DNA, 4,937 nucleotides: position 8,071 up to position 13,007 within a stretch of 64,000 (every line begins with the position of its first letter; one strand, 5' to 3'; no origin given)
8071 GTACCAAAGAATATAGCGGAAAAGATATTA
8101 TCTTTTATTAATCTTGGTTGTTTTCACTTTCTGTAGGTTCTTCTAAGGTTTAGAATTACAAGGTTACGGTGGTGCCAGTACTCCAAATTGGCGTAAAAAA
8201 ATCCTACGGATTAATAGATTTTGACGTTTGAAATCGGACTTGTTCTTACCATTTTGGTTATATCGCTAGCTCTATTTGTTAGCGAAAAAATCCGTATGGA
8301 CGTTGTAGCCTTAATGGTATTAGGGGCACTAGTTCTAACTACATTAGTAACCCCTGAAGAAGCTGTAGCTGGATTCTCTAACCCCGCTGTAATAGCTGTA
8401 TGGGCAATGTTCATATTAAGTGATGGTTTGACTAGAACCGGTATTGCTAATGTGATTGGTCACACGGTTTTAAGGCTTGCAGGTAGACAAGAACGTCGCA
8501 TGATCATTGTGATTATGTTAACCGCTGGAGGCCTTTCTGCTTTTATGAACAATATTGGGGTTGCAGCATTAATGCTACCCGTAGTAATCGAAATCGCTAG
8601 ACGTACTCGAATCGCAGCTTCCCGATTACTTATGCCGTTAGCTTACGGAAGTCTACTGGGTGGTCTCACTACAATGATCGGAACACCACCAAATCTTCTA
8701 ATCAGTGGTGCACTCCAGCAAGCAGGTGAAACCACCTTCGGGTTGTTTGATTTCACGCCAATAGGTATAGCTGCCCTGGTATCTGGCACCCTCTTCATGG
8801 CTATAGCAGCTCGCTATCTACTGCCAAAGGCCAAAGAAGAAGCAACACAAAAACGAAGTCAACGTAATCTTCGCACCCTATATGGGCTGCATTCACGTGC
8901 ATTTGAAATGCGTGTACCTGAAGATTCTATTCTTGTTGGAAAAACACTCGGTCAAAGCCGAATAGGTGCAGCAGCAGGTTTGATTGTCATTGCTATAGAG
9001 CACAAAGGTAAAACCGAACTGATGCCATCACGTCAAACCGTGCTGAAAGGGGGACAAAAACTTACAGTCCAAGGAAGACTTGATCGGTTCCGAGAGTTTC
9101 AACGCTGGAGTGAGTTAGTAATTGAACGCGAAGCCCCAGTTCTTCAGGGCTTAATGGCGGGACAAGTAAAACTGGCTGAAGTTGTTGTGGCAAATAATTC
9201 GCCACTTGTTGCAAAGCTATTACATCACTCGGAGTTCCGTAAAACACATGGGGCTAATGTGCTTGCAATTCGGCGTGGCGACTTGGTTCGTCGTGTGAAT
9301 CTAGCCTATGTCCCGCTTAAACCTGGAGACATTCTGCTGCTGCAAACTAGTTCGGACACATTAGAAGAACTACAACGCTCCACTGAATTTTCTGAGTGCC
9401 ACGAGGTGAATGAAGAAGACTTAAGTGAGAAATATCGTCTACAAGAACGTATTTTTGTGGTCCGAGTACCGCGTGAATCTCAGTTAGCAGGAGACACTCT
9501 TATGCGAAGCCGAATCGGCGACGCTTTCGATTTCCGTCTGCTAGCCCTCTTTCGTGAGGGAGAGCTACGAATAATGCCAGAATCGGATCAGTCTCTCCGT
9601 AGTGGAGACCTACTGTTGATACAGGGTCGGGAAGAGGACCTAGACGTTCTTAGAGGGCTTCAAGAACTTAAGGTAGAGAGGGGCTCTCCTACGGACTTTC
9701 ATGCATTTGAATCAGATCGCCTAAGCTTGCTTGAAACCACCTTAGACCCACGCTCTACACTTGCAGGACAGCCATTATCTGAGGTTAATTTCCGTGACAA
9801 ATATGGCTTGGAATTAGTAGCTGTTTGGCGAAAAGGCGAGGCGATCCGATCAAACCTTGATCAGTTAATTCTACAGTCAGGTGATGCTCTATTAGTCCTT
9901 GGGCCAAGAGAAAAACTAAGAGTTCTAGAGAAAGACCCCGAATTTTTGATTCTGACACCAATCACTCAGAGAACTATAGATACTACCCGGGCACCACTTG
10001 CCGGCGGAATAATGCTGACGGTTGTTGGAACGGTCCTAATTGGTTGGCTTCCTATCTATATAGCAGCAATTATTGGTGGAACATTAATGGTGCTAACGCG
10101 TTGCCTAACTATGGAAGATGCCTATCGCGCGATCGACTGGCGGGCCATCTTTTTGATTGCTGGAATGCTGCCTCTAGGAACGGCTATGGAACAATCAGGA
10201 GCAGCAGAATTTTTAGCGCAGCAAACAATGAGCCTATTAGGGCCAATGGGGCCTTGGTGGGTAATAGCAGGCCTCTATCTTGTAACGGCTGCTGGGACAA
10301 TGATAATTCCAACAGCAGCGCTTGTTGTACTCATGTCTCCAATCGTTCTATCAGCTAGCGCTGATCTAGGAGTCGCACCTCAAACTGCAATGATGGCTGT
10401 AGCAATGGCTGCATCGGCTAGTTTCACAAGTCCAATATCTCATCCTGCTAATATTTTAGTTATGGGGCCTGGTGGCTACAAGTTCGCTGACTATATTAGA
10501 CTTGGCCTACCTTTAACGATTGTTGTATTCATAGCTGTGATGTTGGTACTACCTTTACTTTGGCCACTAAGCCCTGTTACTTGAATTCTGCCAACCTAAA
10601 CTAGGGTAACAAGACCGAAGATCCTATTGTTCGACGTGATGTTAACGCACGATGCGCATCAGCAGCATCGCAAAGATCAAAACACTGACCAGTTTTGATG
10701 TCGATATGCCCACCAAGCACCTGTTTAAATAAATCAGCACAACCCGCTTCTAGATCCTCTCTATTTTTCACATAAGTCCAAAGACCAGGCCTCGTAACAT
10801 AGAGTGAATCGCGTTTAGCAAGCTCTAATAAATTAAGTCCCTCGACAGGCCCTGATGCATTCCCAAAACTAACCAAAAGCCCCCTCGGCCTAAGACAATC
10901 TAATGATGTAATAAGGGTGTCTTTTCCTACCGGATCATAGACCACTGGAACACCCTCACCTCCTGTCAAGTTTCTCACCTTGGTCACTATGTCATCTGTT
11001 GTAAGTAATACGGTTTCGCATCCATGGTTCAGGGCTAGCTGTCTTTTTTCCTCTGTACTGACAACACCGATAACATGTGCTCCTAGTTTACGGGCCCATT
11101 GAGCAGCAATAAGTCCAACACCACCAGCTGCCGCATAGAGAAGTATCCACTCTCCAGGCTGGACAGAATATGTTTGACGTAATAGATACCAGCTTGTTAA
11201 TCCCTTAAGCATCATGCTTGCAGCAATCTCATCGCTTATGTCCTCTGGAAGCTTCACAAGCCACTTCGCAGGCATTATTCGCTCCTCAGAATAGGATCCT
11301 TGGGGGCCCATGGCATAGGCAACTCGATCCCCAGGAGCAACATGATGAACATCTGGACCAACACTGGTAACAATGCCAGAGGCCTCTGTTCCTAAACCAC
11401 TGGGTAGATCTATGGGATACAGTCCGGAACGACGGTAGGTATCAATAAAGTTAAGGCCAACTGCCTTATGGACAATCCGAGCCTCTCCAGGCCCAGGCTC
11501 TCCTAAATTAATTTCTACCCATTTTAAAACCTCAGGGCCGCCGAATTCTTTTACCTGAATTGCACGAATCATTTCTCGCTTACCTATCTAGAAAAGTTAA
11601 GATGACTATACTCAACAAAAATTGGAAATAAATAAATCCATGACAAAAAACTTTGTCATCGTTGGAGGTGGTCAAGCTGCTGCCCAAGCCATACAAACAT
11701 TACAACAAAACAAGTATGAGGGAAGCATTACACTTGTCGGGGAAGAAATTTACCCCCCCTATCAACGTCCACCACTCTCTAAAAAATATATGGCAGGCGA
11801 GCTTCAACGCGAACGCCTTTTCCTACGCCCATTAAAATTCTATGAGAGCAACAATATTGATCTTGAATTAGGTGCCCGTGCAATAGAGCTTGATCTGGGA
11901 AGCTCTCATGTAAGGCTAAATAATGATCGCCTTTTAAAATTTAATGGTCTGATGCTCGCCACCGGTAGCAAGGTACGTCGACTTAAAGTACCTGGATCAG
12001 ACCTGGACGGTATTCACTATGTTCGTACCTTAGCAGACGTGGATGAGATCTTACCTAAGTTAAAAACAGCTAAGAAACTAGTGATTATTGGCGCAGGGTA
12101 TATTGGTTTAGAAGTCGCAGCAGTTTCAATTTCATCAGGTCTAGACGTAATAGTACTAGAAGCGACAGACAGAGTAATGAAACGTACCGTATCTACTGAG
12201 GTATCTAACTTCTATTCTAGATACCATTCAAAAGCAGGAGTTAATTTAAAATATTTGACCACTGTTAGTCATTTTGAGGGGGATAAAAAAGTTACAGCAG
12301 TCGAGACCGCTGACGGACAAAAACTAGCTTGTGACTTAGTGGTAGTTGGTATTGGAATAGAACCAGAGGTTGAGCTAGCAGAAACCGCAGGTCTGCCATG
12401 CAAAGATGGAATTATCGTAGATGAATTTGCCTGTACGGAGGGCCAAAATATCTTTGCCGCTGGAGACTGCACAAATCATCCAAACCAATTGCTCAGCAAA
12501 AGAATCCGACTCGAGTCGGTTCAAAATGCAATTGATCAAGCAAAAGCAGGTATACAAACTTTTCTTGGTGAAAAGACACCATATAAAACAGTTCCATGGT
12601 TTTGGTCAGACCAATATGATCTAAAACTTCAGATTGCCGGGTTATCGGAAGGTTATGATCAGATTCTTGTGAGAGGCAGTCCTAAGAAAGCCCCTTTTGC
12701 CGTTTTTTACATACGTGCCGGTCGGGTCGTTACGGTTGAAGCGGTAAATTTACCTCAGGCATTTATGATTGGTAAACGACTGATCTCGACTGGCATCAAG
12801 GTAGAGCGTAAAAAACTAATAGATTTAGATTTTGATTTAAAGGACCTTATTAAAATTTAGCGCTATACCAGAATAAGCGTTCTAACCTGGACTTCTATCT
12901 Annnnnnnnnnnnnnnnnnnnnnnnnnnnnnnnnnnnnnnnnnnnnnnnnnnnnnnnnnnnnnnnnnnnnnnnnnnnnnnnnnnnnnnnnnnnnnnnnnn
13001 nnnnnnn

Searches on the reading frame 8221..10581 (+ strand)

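Call 71: search_protein_families(library=pfam, proteins=[window:8221-10581:+], max_evalue=0.00001)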
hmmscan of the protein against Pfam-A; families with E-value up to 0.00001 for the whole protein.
window:8221-10581:+ (787 aa): 3 families
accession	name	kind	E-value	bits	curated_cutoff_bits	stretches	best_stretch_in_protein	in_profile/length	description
PF03600.22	CitMHS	-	7.9e-98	328.1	31.9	1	17-729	2-335/336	Citrate transporter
PF02080.26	TrkA_C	-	2.9e-48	162.1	27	4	228-296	2-69/71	TrkA-C domain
PF00939.25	Na_sulph_symp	-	7.7e-18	65.2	27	1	614-781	295-466/472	Sodium:sulfate symporter transmembrane region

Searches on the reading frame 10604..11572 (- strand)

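Call 14: search_protein_families(library=pfam, proteins=[window:10604-11572:-], max_evalue=0.001)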
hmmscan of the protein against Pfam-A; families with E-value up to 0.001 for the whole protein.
window:10604-11572:- (323 aa): 3 families
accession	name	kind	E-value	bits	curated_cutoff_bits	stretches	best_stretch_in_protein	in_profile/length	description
PF00107.32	ADH_zinc_N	-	6.9e-25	87.9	31.8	1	151-253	1-104/129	Zinc-binding dehydrogenase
PF08240.17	ADH_N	-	3.9e-14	53.2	23.5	1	27-110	1-104/104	Alcohol dehydrogenase GroES-like domain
PF13602.12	ADH_zinc_N_2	-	1.9e-11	45.5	27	1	191-321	10-134/134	Zinc-binding dehydrogenase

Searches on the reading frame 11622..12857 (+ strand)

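Call 14: search_protein_families(library=pfam, proteins=[window:11622-12857:+], max_evalue=0.001)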
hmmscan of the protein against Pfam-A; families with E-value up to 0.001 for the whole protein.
window:11622-12857:+ (412 aa): 9 families
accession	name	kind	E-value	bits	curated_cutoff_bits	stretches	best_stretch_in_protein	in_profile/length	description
PF07992.20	Pyr_redox_2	-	3.4e-67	227.4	26.1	1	10-307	2-291/291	Pyridine nucleotide-disulphide oxidoreductase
PF14759.12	Reductase_C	-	2.7e-32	111.6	25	1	326-409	1-84/85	Reductase C-terminal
PF00070.33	Pyr_redox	-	1.1e-15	58.4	22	1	152-231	1-81/82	Pyridine nucleotide-disulphide oxidoreductase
PF13738.12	Pyr_redox_3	-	1.9e-06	27.8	30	1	109-259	127-280/305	Pyridine nucleotide-disulphide oxidoreductase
PF13241.12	NAD_binding_7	-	0.00012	23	22.1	0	8-47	7-44/104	Putative NAD(P)-binding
PF03486.20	HI0933_like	-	0.00045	20.2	50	0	152-188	2-38/244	HI0933-like protein Rossmann domain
PF01262.27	AlaDh_PNT_C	-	0.00061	19.7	23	0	150-191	28-69/214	Alanine dehydrogenase/PNT, C-terminal domain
PF02737.24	3HCDH_N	-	0.00064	20.1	22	0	153-206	2-54/180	3-hydroxyacyl-CoA dehydrogenase, NAD binding domain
PF05834.18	Lycopene_cycl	-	0.00097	18.7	23.4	0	153-186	2-37/380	Lycopene cyclase protein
